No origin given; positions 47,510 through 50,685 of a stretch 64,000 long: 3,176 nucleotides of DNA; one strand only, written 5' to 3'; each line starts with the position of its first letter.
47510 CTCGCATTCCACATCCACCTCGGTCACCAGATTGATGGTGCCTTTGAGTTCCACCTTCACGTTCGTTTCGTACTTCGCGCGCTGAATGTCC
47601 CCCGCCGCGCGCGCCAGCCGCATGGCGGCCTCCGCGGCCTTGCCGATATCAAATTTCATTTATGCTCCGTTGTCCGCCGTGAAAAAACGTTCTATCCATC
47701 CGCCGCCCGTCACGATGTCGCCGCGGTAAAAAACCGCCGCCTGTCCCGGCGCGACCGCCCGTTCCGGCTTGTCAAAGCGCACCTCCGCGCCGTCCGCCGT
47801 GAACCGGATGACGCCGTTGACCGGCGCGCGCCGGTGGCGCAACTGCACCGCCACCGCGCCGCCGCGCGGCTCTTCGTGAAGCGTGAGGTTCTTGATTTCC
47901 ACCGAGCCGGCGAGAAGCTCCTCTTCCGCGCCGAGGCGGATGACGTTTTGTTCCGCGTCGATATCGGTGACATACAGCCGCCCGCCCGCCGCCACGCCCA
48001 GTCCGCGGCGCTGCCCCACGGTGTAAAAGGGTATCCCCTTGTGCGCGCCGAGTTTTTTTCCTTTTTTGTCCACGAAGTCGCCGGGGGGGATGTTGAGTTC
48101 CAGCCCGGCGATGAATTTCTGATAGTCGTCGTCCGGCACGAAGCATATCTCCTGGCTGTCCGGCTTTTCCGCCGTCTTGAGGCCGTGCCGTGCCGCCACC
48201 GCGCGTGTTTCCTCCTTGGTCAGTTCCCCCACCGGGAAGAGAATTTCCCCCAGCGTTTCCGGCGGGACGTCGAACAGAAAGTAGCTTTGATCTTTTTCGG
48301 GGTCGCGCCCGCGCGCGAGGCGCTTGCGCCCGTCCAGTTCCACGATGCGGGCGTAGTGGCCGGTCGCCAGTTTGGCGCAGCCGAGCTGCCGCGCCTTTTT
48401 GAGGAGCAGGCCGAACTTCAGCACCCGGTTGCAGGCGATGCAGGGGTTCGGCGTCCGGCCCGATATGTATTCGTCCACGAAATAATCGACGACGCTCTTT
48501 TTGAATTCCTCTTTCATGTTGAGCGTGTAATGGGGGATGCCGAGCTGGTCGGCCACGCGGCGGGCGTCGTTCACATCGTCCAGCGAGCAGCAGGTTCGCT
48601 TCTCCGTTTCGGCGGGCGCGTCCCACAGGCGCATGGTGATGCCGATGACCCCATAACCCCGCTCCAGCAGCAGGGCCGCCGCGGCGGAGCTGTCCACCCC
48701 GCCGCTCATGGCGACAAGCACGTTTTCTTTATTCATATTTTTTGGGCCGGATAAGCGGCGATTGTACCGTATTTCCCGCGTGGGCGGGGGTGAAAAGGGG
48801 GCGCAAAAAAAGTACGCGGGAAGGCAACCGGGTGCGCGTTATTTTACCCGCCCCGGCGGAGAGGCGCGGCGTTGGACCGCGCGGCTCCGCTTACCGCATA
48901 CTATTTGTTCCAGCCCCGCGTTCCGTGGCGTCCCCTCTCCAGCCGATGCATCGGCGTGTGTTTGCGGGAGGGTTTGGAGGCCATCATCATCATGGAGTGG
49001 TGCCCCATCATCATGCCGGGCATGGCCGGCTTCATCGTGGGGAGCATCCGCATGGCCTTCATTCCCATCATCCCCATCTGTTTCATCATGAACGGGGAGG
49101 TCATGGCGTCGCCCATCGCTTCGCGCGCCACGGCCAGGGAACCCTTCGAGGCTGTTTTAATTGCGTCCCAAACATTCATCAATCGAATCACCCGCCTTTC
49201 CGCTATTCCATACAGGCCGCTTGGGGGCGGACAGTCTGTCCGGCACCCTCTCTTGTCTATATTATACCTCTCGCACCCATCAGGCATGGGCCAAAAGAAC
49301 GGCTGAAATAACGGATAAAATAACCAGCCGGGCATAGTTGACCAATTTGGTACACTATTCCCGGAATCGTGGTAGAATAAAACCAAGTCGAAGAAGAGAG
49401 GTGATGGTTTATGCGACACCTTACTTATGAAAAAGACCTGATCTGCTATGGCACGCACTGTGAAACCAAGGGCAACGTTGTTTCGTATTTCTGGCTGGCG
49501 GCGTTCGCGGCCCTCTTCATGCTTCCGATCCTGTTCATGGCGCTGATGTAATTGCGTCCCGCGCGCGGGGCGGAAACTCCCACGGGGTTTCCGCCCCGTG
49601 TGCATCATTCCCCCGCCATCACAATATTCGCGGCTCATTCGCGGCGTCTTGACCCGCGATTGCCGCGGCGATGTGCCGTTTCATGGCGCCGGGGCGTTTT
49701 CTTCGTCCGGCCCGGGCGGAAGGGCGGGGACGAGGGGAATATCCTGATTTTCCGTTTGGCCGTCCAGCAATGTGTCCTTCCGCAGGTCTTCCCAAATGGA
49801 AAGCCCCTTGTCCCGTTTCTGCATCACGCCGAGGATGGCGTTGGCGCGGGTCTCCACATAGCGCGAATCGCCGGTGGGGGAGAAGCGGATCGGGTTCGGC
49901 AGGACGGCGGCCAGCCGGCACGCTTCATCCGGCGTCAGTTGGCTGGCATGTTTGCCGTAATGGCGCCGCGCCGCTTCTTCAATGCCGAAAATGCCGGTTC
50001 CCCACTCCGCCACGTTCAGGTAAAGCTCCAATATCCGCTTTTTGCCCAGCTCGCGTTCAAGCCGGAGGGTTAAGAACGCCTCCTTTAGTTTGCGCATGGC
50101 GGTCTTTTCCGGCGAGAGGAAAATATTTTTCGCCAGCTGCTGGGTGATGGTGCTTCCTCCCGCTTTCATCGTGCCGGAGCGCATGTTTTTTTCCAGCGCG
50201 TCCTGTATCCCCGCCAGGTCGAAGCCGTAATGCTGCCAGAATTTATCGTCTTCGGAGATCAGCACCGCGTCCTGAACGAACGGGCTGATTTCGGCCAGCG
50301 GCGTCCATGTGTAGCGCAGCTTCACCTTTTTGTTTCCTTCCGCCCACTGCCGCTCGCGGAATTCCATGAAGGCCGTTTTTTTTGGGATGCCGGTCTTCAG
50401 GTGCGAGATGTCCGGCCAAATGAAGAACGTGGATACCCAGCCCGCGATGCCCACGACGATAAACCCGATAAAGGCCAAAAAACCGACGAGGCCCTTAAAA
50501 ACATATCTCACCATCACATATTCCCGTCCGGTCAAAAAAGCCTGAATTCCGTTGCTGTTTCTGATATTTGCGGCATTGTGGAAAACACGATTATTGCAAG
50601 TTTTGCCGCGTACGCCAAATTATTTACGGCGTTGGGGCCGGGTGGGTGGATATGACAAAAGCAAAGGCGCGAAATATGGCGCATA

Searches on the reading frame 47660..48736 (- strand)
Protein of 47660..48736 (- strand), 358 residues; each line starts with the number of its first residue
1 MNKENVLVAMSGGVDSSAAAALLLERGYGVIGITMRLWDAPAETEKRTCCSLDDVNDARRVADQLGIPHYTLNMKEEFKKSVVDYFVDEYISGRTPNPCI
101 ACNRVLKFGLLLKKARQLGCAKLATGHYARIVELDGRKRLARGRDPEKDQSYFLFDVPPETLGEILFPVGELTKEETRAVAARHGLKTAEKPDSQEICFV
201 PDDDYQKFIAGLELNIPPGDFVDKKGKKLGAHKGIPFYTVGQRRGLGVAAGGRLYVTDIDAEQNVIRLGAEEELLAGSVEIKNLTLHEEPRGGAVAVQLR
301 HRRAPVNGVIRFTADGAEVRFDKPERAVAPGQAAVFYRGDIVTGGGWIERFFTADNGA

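Call 8: find_encoding_contigs(protein=window:47660-48736:-, flank=10000)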
Protein window:47660-48736:- (358 aa): no gene with exactly this product is on record in the collection.

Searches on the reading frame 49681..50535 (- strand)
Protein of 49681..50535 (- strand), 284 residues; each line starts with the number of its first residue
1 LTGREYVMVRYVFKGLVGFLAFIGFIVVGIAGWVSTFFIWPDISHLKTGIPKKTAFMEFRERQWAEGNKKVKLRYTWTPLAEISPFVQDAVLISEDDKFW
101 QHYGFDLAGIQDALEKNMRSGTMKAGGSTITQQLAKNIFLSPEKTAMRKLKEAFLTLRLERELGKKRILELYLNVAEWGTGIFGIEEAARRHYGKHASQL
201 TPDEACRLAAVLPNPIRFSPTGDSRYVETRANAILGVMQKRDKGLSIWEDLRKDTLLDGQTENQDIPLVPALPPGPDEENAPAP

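Call 90: search_protein_families(library=pfam, proteins=[window:49681-50535:-], max_evalue=0.00001)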
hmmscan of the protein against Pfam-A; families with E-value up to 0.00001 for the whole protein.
window:49681-50535:- (284 aa): 1 family
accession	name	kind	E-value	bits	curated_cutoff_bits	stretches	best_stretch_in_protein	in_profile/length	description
PF00912.28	Transgly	-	2e-55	187.4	27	1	73-238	12-177/178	Transglycosylase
